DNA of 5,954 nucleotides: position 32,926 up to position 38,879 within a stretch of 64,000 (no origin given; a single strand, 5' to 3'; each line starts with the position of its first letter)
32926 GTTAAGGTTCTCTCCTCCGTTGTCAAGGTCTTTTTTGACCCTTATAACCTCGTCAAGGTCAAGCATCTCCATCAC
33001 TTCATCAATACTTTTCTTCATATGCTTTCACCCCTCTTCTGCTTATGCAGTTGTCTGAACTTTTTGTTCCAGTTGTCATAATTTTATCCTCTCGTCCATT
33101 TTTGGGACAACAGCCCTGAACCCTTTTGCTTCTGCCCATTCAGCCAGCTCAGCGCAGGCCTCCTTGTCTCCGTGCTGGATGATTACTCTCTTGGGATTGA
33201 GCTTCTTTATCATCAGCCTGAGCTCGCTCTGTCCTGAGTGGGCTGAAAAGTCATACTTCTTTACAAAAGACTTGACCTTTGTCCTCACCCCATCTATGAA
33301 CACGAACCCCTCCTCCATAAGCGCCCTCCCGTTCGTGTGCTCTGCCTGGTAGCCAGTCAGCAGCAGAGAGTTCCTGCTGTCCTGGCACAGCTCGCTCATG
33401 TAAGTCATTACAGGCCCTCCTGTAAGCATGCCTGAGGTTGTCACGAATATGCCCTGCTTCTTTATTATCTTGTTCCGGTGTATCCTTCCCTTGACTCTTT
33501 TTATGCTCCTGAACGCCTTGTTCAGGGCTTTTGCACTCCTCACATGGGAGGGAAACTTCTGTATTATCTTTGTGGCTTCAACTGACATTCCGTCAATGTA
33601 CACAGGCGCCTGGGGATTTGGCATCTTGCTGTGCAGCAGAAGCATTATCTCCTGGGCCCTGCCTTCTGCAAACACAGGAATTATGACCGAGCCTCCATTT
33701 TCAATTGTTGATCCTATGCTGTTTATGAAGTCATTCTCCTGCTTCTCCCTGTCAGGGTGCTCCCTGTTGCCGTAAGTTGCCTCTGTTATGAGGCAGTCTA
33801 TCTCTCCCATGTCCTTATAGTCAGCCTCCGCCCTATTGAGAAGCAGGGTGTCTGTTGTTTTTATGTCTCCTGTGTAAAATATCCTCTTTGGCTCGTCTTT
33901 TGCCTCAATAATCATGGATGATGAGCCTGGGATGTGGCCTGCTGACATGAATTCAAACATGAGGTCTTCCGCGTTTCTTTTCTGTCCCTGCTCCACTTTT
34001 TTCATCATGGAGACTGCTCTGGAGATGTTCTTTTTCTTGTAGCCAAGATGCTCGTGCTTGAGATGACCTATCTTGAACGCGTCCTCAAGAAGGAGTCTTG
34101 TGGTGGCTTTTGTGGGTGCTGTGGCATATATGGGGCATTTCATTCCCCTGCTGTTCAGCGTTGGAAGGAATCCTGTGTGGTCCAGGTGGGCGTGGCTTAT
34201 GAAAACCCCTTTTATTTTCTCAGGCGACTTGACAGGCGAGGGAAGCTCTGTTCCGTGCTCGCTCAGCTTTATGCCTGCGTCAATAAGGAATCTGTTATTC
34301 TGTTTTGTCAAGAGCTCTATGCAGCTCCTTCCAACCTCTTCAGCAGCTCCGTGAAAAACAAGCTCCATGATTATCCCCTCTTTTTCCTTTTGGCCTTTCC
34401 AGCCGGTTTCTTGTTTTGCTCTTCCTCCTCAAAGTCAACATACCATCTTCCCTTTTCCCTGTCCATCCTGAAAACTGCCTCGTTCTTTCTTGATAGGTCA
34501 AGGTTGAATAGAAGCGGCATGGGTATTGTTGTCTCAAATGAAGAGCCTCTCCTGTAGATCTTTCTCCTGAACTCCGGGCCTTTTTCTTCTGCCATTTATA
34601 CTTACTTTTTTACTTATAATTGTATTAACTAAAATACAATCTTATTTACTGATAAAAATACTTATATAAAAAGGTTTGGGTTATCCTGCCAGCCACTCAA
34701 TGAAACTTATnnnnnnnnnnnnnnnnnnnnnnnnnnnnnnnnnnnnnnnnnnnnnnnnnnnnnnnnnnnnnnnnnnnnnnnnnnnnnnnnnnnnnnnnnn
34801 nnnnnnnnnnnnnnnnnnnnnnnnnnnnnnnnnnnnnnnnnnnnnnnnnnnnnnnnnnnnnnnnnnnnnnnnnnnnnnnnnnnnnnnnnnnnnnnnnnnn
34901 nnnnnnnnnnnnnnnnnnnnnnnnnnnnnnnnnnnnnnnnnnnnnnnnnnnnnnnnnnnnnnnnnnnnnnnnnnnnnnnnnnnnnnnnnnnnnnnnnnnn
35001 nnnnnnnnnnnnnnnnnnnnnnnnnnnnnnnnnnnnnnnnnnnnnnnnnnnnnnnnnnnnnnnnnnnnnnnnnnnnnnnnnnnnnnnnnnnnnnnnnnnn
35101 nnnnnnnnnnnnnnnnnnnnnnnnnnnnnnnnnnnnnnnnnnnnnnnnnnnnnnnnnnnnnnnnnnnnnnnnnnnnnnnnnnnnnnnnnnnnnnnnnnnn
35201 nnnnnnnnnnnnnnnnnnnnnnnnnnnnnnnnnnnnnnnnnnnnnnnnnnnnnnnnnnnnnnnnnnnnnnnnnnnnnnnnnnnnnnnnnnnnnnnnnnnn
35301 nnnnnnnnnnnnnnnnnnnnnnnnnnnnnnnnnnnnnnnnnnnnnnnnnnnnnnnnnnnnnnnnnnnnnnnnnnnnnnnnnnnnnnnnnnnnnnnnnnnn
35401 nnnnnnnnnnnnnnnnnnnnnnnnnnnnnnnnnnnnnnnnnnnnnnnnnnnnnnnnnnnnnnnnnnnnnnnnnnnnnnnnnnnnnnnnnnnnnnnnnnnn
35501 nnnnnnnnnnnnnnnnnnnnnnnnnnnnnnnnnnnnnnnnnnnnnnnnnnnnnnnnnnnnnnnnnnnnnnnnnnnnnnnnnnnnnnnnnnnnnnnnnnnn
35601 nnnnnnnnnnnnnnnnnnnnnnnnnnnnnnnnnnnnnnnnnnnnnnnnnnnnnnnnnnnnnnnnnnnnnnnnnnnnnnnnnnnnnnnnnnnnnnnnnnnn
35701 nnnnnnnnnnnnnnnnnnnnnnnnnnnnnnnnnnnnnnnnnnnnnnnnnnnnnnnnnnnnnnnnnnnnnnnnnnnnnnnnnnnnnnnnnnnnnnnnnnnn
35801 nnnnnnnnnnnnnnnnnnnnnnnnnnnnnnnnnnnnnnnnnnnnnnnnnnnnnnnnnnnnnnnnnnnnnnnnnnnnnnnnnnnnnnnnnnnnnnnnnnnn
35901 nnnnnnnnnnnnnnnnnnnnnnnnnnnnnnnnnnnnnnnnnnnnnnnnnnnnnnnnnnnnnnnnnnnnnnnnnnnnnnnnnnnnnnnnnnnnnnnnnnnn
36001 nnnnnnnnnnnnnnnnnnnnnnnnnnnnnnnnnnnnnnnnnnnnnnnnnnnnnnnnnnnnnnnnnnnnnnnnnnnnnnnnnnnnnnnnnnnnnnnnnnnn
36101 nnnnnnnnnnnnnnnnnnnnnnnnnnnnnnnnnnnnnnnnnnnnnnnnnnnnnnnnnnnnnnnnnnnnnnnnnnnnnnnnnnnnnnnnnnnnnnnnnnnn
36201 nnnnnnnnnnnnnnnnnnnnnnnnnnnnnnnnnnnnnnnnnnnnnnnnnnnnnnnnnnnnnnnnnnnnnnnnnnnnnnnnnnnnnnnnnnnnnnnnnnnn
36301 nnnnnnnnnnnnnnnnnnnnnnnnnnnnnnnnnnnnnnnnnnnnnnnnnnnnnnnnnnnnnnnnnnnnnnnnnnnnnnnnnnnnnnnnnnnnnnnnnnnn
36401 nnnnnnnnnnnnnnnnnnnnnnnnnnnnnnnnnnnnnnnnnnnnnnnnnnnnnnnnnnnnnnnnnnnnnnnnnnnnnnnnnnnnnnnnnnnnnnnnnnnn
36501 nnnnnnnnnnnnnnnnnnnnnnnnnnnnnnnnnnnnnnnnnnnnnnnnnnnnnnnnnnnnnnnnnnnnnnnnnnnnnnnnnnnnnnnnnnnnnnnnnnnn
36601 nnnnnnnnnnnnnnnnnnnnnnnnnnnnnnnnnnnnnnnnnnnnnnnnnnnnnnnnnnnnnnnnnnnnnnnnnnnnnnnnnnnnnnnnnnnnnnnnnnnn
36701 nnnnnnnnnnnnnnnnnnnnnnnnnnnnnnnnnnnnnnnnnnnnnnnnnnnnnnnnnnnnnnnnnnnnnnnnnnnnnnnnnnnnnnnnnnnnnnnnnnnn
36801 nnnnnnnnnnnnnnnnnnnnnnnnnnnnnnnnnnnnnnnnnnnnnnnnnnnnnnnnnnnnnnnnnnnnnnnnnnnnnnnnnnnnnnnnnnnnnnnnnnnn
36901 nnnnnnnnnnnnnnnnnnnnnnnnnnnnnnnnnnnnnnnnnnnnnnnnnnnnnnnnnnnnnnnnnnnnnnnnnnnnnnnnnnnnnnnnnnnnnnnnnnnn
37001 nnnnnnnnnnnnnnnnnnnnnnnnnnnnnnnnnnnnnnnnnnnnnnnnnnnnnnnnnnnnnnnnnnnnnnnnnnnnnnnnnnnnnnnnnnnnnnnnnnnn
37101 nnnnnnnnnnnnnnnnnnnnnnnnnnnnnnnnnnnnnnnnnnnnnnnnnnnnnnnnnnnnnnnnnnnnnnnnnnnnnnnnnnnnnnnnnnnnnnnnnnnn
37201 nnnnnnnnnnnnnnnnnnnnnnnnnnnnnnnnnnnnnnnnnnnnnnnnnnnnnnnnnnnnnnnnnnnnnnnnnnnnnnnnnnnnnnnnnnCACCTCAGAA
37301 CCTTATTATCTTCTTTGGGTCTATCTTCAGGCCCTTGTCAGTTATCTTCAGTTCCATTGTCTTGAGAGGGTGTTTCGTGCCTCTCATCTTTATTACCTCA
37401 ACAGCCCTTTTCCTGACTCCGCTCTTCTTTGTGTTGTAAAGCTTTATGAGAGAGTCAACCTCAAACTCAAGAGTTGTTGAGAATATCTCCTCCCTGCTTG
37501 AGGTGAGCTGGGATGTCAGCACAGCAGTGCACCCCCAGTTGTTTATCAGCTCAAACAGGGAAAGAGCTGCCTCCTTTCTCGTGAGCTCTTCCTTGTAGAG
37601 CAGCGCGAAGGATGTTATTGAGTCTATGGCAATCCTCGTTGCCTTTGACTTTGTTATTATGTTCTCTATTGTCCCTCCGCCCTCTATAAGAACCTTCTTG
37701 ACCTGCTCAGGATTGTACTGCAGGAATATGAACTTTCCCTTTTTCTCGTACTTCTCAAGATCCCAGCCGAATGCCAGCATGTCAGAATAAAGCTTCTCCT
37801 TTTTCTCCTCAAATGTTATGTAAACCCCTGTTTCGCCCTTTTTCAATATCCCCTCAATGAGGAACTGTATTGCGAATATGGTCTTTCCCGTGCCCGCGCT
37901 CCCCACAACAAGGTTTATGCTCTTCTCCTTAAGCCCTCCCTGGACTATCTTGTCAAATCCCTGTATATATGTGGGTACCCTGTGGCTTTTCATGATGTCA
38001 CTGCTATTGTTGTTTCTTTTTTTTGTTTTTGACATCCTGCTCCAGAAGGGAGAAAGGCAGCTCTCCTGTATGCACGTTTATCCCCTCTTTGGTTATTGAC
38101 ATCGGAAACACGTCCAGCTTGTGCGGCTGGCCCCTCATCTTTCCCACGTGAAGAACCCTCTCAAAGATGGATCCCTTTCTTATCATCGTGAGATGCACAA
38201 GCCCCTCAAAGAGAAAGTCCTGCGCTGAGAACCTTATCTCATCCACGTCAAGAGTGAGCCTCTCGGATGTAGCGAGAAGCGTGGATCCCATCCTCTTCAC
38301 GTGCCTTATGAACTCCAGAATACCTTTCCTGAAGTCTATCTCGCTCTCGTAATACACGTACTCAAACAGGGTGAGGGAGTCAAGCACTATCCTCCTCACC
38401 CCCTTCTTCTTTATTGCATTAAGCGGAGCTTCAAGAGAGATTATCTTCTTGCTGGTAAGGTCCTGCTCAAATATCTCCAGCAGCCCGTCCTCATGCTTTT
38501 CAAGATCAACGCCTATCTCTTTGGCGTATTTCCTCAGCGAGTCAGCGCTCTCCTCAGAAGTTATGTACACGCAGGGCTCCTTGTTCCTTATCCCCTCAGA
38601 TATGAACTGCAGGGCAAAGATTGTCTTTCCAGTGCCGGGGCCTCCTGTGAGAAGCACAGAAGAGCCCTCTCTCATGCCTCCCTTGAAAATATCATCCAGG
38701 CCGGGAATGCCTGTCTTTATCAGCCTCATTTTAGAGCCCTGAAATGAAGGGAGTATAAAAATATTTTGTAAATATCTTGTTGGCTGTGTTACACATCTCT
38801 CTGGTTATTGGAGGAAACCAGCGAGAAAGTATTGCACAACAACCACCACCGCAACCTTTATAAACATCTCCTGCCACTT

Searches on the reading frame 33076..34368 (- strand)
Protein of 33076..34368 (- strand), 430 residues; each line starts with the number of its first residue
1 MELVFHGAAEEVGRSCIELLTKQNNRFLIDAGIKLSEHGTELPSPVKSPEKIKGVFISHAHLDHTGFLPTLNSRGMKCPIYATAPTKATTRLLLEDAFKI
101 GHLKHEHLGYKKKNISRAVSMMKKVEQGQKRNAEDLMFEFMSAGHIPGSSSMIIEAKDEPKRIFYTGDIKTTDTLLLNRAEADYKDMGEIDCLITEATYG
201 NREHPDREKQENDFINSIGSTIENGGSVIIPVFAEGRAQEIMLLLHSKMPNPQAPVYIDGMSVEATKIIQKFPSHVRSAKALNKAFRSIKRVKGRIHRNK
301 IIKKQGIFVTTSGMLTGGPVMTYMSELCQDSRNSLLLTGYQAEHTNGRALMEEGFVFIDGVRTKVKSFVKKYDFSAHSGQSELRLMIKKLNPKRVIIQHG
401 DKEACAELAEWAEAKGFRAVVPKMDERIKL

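Call 9: search_protein_families(library=pfam, proteins=[window:33076-34368:-], max_evalue=0.0001)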
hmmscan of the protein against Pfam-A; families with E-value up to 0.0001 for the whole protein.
window:33076-34368:- (430 aa): 5 families
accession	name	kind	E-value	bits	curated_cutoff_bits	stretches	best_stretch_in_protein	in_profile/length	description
PF10996.14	Beta-Casp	-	1.5e-21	77.6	27.7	1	238-350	1-120/120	Beta-Casp domain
PF12706.13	Lactamase_B_2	-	1.8e-15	57.6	27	1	25-204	1-171/200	Beta-lactamase superfamily domain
PF07521.17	RMMBL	-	7.4e-15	55.1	21.6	1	364-422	3-63/63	Zn-dependent metallo-hydrolase RNA specificity domain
PF16661.11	Lactamase_B_6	-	3.4e-11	43.3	27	1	19-185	1-178/193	Metallo-beta-lactamase superfamily domain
PF00753.33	Lactamase_B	-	2.9e-10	40.8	22.7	1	22-174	13-155/196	Metallo-beta-lactamase superfamily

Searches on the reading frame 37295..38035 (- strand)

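Call 55: search_protein_families(library=pfam, proteins=[window:37295-38035:-], max_evalue=0.0001)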
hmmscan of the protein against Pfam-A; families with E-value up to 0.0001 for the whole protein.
window:37295-38035:- (246 aa): 1 family
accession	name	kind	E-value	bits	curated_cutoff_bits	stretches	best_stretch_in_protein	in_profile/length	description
PF06745.19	ATPase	-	5.7e-62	209.5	26.6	1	20-242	1-230/231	KaiC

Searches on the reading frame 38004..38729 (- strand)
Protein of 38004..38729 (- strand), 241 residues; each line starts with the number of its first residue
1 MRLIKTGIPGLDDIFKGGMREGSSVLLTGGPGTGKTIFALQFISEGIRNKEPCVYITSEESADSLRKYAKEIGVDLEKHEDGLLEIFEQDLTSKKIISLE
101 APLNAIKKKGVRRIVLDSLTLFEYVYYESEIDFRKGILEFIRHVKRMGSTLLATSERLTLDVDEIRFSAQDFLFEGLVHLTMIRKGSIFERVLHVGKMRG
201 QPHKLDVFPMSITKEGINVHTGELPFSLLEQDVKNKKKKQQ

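Call 56: search_protein_families(library=pfam, proteins=[window:38004-38729:-], max_evalue=0.0001)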
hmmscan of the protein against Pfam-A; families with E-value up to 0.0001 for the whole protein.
window:38004-38729:- (241 aa): 6 families
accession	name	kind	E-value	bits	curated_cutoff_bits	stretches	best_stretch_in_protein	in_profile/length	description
PF06745.19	ATPase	-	1.9e-51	175.1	26.6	1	4-221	1-228/231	KaiC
PF13481.12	AAA_25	-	1.2e-09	38.5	27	1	4-122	15-155/195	AAA domain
PF03796.21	DnaB_C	-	6.5e-07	29.4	27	1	4-91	2-91/255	DnaB-like helicase C terminal domain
PF07088.17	GvpD_P-loop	-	7.7e-06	26.4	24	1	20-67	8-54/189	GvpD gas vesicle protein, P-loop domain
PF00154.27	RecA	-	1e-05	25.6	27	1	7-78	36-106/262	recA bacterial DNA recombination protein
PF14417.12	MEDS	-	1.3e-05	25.5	29.8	1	39-88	17-67/161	MEDS: MEthanogen/methylotroph, DcmR Sensory domain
